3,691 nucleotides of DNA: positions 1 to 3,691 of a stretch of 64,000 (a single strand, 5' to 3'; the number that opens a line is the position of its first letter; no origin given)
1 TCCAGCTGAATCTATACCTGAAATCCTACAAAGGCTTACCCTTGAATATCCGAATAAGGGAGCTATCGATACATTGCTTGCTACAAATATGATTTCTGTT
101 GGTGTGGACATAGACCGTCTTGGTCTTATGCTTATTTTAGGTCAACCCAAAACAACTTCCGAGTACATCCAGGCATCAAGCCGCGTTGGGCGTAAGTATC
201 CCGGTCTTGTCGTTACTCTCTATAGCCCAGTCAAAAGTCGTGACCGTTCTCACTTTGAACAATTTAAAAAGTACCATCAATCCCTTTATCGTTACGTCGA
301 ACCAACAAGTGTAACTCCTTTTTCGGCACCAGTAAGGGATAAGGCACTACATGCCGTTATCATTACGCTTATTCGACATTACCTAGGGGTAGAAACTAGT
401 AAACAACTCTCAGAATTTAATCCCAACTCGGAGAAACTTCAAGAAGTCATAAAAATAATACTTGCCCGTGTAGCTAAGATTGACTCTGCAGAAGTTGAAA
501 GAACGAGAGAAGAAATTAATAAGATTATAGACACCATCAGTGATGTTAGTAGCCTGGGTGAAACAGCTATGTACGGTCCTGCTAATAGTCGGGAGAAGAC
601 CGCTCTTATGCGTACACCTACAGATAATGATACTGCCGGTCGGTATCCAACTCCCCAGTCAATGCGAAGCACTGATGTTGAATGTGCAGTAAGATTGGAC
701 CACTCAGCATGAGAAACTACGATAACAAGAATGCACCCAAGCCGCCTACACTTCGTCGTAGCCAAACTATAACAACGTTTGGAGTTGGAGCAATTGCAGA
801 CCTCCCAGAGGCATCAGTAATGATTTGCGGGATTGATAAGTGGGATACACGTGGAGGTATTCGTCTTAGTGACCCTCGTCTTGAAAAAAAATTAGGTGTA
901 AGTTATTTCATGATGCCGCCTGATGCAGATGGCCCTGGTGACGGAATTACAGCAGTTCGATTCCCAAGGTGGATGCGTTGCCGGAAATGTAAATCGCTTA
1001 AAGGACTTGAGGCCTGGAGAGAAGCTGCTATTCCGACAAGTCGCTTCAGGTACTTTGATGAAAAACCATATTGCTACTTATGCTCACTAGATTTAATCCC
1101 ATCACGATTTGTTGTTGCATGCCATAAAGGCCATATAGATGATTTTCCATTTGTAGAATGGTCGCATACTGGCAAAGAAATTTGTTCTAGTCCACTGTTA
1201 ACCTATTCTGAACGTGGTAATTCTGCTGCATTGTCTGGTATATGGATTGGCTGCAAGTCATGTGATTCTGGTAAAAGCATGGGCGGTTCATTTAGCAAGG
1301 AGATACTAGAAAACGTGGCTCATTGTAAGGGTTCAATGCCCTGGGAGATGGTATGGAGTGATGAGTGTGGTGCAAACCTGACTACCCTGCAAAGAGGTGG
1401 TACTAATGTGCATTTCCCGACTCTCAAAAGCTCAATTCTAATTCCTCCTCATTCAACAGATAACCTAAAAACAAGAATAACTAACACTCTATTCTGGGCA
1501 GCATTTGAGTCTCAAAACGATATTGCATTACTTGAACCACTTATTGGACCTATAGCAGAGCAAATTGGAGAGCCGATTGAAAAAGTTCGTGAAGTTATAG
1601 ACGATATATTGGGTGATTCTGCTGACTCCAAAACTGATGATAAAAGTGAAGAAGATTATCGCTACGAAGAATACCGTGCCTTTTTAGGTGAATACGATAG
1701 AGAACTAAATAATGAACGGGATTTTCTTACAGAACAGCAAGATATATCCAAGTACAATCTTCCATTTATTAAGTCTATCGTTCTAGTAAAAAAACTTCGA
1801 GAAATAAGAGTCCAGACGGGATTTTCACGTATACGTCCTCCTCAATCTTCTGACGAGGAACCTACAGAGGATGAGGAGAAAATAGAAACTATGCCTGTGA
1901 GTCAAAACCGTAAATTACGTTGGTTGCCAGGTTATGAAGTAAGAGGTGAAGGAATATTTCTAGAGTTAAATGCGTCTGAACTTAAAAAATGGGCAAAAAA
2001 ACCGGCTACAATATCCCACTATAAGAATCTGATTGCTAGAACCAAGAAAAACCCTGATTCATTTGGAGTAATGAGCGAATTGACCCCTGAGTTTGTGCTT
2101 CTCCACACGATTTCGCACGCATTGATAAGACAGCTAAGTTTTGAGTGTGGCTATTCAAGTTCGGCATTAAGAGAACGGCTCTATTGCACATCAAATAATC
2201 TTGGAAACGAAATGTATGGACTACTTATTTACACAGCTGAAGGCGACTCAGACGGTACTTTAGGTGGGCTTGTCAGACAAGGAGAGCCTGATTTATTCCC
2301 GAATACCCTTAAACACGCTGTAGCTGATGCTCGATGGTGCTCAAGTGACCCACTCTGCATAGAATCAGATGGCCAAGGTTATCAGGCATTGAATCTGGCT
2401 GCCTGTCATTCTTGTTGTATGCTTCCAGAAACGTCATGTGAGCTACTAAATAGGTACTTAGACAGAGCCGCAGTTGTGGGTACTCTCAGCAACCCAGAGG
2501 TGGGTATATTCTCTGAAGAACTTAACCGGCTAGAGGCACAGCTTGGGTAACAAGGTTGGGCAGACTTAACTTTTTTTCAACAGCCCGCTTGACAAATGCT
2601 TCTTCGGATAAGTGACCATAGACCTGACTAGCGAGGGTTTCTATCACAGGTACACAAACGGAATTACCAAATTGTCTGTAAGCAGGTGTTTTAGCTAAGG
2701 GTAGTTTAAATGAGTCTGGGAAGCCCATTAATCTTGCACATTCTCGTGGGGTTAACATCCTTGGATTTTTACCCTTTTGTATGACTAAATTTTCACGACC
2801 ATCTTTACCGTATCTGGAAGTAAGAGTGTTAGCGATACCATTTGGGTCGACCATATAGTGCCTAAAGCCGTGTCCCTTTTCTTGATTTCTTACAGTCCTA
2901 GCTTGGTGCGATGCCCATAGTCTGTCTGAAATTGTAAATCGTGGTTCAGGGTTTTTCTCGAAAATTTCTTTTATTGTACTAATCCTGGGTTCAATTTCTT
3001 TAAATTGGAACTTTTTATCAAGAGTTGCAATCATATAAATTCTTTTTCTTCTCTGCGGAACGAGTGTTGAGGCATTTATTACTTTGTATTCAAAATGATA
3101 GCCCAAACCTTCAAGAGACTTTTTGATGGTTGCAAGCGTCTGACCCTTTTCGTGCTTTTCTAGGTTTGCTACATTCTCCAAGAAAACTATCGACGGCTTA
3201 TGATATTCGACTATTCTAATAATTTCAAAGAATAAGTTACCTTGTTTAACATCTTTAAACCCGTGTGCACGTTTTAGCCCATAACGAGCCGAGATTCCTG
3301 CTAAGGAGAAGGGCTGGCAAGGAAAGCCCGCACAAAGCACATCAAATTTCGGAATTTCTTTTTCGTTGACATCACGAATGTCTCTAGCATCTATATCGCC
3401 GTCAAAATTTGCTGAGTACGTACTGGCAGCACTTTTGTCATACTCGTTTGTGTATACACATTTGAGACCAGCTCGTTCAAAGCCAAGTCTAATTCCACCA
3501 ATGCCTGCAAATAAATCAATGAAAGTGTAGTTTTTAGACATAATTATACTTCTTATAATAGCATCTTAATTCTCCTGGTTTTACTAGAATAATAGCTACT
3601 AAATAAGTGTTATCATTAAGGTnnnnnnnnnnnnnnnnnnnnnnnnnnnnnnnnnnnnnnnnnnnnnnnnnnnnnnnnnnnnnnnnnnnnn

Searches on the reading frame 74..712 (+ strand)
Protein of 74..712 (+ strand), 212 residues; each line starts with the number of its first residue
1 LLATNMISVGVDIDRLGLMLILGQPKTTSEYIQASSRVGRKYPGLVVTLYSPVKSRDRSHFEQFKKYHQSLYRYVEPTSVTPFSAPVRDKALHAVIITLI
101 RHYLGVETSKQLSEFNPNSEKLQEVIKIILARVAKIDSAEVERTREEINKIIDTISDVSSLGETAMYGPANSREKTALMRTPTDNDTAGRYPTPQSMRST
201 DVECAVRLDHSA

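Call 38: search_protein_families(library=pfam, proteins=[window:74-712:+], max_evalue=0.001)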
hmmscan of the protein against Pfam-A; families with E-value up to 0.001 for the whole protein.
window:74-712:+ (212 aa): 1 family
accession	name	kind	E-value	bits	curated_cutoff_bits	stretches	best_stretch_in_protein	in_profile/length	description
PF00271.37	Helicase_C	-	1.1e-06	29.3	23.5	1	1-40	69-108/110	Helicase conserved C-terminal domain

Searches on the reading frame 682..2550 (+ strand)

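Call 24: search_protein_families(library=pfam, proteins=[window:682-2550:+], max_evalue=0.001)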
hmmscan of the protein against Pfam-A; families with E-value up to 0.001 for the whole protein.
window:682-2550:+ (622 aa): 1 family
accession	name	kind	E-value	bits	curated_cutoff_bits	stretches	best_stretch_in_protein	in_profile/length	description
PF09369.15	MZB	-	7.5e-09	36.6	24.2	1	478-579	2-80/80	MrfA Zn-binding domain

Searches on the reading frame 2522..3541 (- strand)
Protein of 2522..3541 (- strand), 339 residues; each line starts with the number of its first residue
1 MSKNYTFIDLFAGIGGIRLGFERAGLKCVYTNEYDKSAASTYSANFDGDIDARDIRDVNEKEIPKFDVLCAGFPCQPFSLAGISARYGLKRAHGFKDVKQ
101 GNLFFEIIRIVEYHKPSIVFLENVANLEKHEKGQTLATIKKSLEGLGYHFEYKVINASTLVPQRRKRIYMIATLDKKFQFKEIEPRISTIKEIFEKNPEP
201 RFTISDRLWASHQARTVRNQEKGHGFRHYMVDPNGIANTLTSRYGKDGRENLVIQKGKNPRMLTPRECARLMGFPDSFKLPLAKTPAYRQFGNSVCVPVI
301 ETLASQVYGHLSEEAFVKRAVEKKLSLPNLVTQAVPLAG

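Call 38: search_protein_families(library=pfam, proteins=[window:2522-3541:-], max_evalue=0.001)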
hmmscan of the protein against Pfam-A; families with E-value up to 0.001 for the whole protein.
window:2522-3541:- (339 aa): 1 family
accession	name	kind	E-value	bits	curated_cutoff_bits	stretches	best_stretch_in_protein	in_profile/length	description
PF00145.23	DNA_methylase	-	2.2e-88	297.2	22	1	5-307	1-322/324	C-5 cytosine-specific DNA methylase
